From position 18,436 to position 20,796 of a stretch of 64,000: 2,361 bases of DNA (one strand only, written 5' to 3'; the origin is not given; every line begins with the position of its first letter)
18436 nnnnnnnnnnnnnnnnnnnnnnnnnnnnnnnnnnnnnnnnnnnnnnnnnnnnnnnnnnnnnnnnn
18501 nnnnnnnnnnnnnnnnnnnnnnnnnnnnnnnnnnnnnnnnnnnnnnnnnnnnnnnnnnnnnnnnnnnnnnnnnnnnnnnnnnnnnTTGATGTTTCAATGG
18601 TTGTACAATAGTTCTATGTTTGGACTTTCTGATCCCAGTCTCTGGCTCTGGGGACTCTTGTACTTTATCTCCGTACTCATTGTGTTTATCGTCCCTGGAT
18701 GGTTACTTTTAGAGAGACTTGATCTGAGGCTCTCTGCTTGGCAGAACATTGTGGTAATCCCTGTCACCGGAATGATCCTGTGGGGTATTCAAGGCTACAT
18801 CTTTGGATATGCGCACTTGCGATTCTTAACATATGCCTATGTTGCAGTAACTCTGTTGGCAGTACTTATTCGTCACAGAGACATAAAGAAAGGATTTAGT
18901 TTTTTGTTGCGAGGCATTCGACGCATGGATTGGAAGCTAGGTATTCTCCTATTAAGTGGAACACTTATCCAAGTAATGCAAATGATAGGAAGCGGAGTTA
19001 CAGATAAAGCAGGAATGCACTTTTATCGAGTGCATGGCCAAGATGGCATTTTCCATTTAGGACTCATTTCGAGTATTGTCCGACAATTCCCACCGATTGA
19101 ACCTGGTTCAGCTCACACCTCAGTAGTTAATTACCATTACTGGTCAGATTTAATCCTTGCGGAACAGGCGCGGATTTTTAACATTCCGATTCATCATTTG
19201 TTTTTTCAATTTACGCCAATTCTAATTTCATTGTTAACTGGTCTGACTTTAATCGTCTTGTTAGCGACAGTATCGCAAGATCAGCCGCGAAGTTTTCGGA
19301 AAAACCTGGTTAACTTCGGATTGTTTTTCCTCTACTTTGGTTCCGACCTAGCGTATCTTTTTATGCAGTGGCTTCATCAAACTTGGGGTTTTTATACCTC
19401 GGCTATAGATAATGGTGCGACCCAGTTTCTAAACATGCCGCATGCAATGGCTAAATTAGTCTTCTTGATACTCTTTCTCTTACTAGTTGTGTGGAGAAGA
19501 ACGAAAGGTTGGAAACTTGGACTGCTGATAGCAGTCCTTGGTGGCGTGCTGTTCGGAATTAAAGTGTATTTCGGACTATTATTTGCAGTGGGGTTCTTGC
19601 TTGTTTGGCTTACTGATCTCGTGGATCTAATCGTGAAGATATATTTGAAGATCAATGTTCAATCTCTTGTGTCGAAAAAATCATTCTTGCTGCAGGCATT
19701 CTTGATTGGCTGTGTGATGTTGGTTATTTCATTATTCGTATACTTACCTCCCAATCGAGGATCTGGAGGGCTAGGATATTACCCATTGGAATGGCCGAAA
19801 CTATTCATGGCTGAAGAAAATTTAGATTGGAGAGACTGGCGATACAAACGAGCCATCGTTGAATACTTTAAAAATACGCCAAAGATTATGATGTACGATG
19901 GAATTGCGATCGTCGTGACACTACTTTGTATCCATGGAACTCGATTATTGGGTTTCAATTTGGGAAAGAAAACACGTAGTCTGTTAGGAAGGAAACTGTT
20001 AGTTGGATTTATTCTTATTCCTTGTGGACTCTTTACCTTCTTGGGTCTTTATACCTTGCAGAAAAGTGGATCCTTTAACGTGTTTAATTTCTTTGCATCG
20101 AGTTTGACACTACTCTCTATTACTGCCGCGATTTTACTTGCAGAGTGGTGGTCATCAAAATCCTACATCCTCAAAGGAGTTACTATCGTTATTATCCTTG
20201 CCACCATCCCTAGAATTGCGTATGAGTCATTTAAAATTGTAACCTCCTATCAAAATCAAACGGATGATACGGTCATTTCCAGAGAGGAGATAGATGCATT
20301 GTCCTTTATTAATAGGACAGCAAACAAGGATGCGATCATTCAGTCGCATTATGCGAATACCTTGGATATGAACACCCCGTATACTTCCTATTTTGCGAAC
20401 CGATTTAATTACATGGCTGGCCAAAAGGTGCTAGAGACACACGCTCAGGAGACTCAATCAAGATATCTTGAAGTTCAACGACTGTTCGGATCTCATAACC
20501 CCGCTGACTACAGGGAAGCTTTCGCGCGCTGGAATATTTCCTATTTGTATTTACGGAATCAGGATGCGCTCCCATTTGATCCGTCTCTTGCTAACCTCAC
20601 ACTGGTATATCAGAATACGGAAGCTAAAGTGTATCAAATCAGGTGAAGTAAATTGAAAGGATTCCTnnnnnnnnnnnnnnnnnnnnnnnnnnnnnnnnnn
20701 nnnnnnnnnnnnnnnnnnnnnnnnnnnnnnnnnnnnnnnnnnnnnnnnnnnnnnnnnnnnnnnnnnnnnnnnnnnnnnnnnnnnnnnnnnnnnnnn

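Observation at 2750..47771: Two Wzx flippases are present but no recognisable priming phosphoglycosyltransferase, Wzy polymerase or Wzz. These components may hide among the unassigned membrane proteins or lie outside the window.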

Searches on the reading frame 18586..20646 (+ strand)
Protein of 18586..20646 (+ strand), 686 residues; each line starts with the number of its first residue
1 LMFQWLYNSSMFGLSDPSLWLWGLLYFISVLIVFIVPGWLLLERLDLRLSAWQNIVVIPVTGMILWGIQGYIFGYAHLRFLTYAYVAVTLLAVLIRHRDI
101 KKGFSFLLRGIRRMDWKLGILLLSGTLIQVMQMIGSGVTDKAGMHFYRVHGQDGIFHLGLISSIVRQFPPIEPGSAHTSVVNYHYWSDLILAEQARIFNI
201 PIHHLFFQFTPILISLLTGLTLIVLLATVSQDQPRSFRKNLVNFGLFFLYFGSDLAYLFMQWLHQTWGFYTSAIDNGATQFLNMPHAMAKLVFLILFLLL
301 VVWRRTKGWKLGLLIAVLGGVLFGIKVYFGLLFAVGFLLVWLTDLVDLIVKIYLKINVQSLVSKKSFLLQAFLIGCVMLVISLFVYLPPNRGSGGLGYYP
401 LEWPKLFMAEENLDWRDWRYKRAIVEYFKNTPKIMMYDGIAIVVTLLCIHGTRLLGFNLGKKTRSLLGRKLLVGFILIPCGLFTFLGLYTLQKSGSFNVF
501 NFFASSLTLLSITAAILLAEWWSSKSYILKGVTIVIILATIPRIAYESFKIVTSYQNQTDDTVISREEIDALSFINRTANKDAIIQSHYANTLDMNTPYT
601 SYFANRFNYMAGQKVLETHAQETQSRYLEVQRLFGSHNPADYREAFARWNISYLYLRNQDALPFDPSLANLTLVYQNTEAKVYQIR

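Call 3: search_protein_families(library=pfam, proteins=[window:18586-20646:+], max_evalue=0.01)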
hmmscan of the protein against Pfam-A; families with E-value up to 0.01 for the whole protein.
window:18586-20646:+ (686 aa): 0 families

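Call 15: search_protein_families(library=pfam, proteins=[window:18586-20646:+], max_evalue=10)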
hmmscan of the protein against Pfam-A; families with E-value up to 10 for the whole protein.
window:18586-20646:+ (686 aa): 0 families

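Call 16: search_protein_families(library=ncbifam, proteins=[window:18586-20646:+], max_evalue=1)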
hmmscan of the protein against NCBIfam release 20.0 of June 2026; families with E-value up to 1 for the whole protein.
window:18586-20646:+ (686 aa): 0 families

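Call 55: search_solved_structures(query=window:18586-20646:+, max_evalue=10)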
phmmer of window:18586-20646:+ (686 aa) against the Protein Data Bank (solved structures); distinct sequences matched with E-value up to 10: 2.
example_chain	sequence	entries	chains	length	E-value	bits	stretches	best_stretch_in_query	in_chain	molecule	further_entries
8au1_A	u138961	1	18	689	0.16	13.3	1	521-589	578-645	Putative tail sheath protein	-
8zar_A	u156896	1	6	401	0.78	11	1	460-579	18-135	Multidrug export protein EmrA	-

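Call 78: find_related_loci(query=window:18586-20646:+, collection=metagenome_contigs, flank=3000)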
Query window:18586-20646:+ (686 aa) in metagenome_contigs; peptide patterns used: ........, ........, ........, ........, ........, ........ (x = any residue, [..] = any of these).
164 stretches matched a pattern; 10 encode a relative of the query (tblastn E <= 1e-3); 10 distinct loci.
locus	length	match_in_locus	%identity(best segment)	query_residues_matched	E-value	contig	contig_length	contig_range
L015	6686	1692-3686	38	18-685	2e-140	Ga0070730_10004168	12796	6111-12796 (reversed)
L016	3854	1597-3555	37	21-682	8e-138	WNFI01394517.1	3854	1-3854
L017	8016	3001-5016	37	13-686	3e-125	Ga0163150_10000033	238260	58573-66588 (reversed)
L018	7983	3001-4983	36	11-667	2e-125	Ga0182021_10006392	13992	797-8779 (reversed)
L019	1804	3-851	48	404-686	6e-76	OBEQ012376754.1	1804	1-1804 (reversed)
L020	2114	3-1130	37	313-685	4e-69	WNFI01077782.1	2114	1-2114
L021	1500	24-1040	34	317-656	5e-59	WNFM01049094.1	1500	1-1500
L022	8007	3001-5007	35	8-685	9e-116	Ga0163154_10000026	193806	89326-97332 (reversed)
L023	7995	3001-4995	35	10-684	4e-116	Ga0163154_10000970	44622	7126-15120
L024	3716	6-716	38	451-686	9e-41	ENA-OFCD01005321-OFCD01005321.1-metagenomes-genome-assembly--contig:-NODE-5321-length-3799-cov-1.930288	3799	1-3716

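Call 82: search_protein_families(library=pfam, alignment_id=A4, max_evalue=1)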
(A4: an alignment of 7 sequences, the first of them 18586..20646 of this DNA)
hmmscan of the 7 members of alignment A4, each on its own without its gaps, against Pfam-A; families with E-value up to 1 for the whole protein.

A. member 1, window:18586-20646:+ (686 aa): 0 families

B. families by the number of members that match (of 7 scanned): 0 families

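Call 83: search_solved_structures(query=A4, max_evalue=10)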
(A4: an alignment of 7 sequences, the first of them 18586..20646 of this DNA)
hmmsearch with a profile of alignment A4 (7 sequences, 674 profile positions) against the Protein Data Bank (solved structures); distinct sequences matched with E-value up to 10: 0.
